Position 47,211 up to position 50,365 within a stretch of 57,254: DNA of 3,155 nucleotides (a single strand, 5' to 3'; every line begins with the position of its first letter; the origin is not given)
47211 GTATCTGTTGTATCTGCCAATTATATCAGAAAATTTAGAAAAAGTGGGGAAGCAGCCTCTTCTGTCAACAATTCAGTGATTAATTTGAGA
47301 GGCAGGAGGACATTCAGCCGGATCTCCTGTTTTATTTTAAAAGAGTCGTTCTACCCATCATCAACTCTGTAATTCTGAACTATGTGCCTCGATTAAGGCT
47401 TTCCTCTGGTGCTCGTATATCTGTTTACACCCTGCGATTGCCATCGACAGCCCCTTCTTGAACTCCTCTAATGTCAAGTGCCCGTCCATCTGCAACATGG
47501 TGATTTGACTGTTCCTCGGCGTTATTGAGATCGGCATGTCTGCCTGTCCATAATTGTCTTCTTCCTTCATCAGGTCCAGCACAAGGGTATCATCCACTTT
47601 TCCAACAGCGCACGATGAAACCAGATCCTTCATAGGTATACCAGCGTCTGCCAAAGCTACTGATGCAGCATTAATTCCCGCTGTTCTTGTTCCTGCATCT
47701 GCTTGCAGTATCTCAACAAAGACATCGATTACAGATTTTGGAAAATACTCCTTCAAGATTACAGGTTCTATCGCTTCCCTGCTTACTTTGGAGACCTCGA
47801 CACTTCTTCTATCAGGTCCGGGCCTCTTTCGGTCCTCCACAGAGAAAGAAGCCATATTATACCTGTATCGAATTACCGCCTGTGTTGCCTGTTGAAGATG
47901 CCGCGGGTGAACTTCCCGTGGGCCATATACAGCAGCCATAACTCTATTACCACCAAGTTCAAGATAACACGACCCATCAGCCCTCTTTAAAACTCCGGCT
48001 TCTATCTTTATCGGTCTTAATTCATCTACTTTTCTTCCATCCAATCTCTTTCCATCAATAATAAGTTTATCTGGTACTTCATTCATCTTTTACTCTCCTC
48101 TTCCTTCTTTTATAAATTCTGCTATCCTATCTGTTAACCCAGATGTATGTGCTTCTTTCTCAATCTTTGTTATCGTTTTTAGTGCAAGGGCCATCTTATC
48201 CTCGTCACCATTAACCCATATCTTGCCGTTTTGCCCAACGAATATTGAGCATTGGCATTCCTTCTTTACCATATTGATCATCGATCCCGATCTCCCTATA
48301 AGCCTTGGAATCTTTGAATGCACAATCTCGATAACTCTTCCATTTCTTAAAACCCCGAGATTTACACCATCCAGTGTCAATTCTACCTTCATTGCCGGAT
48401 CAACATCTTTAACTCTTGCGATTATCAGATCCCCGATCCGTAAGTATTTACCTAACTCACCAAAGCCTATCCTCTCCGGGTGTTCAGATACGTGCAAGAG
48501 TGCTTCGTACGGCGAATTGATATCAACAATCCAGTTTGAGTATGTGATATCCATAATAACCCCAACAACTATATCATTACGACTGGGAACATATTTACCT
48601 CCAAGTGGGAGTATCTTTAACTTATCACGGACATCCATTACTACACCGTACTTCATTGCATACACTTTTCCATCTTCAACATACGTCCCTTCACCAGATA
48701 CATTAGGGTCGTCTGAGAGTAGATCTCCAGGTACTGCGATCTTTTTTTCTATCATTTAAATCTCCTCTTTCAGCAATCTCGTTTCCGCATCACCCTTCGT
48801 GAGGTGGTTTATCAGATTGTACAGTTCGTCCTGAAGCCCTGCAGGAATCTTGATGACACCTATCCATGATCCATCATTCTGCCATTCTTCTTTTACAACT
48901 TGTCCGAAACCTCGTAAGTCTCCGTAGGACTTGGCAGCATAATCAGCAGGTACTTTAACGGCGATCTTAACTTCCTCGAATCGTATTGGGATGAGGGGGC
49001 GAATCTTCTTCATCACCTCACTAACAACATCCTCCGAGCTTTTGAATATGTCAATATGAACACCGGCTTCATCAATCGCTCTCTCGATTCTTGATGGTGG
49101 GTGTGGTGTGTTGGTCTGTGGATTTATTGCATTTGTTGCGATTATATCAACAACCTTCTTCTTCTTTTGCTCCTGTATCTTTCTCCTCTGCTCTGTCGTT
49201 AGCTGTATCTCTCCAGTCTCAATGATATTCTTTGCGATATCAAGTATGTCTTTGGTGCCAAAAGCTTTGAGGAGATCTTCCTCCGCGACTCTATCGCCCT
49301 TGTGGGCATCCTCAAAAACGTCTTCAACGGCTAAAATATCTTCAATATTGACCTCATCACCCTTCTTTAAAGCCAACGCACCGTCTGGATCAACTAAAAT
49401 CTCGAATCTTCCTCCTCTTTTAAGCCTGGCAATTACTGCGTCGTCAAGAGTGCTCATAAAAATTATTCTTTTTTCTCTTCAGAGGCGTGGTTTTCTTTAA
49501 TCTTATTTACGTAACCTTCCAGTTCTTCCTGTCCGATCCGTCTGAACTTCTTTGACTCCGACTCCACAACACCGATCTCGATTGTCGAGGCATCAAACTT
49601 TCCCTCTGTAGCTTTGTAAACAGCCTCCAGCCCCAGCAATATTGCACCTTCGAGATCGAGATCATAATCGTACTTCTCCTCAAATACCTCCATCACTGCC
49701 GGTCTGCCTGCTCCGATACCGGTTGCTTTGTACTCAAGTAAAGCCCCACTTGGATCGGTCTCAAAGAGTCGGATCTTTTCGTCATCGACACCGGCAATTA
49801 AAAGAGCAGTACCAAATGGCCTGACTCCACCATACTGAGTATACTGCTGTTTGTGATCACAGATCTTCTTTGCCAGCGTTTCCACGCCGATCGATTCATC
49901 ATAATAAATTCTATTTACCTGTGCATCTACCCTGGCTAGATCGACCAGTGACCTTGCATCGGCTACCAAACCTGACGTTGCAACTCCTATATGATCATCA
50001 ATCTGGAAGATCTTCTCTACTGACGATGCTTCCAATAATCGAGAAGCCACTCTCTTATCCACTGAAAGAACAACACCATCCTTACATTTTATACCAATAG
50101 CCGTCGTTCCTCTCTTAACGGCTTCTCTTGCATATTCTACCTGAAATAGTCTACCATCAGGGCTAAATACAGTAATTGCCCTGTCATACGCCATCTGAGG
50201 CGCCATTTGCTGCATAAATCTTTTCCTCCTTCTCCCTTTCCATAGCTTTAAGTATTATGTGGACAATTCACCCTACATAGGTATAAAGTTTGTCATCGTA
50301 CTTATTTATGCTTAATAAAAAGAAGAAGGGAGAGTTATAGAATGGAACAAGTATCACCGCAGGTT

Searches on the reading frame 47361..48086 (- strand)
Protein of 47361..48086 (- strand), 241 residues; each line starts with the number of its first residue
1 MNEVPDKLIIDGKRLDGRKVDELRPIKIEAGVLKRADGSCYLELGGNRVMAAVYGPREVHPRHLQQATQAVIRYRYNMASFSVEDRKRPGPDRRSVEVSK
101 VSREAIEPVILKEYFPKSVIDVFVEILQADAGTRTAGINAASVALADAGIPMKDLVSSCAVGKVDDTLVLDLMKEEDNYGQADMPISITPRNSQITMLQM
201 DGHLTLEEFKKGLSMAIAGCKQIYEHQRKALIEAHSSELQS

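Call 10: search_protein_families(library=pfam, proteins=[window:47361-48086:-], max_evalue=0.001)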
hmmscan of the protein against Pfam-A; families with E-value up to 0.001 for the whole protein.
window:47361-48086:- (241 aa): 2 families
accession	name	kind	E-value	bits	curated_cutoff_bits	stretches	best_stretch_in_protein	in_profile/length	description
PF01138.27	RNase_PH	-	6.1e-36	124.1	25.5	1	22-151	1-130/130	3' exoribonuclease family, domain 1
PF03725.20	RNase_PH_C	-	4.5e-15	55.8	20.8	1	154-218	1-66/67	3' exoribonuclease family, domain 2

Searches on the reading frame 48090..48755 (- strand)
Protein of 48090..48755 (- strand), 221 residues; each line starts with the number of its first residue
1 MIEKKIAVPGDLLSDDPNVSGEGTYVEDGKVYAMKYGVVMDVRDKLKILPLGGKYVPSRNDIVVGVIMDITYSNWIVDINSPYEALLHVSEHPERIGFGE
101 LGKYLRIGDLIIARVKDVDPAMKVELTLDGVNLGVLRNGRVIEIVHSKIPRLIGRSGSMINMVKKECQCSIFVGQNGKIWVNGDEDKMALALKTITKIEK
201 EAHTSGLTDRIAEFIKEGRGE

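Call 94: search_protein_families(library=pfam, proteins=[window:48090-48755:-], max_evalue=0.00001)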
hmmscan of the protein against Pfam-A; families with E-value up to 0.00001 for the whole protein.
window:48090-48755:- (221 aa): 6 families
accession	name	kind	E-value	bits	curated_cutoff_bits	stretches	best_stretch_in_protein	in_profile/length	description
PF21266.3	RRP4_S1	-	9.3e-10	39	27.3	1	54-91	1-38/73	RRP4, S1 domain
PF14382.12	ECR1_N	-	1.1e-09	38.3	27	1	6-39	1-35/38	Exosome complex exonuclease RRP4 N-terminal region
PF15985.11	KH_6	-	1.6e-09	38.4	27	1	139-185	1-45/47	KH domain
PF22625.2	ECR1_N_2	-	3.5e-08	33.6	27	1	5-51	2-50/51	Exosome RNA binding protein RRP4 N-terminal domain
PF21262.3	RRP40_S1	-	4.6e-07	30.1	27.1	1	55-127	1-71/83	Exosome complex component RRP40, S1 domain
PF00013.35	KH_1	-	6.5e-07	29.5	21.5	1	142-196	4-65/66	KH domain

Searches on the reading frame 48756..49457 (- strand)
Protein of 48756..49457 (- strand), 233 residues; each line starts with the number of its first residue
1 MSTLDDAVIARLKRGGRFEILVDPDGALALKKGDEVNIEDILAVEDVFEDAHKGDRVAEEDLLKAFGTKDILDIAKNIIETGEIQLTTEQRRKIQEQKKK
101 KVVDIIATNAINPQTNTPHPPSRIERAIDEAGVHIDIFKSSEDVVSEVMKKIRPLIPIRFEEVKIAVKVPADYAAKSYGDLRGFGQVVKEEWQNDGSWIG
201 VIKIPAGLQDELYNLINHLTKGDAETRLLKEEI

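Call 94: search_protein_families(library=pfam, proteins=[window:48756-49457:-], max_evalue=0.00001)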
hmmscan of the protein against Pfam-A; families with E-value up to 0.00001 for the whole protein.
window:48756-49457:- (233 aa): 3 families
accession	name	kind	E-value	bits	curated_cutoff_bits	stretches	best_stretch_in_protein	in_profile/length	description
PF01172.24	SBDS_N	-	2.3e-25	88.8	24.6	1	7-92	2-88/88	Shwachman-Bodian-Diamond syndrome (SBDS) N-terminal domain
PF09377.16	SBDS_domain_II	-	1.1e-22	80.1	27.2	1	100-161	1-62/62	SBDS protein, domain II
PF20268.4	SBDS_C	-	5.9e-22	77.8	27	1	163-230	1-70/71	SBDS protein, C-terminal domain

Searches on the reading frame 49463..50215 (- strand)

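Call 94: search_protein_families(library=pfam, proteins=[window:49463-50215:-], max_evalue=0.00001)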
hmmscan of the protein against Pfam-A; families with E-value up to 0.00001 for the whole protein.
window:49463-50215:- (250 aa): 2 families
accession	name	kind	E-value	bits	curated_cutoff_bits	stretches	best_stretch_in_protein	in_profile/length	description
PF00227.31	Proteasome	-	4.9e-60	202.9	22.4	1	33-217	1-189/189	Proteasome subunit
PF10584.14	Proteasome_A_N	-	8.3e-15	54.6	27.7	1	10-32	1-23/23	Proteasome subunit A N-terminal signature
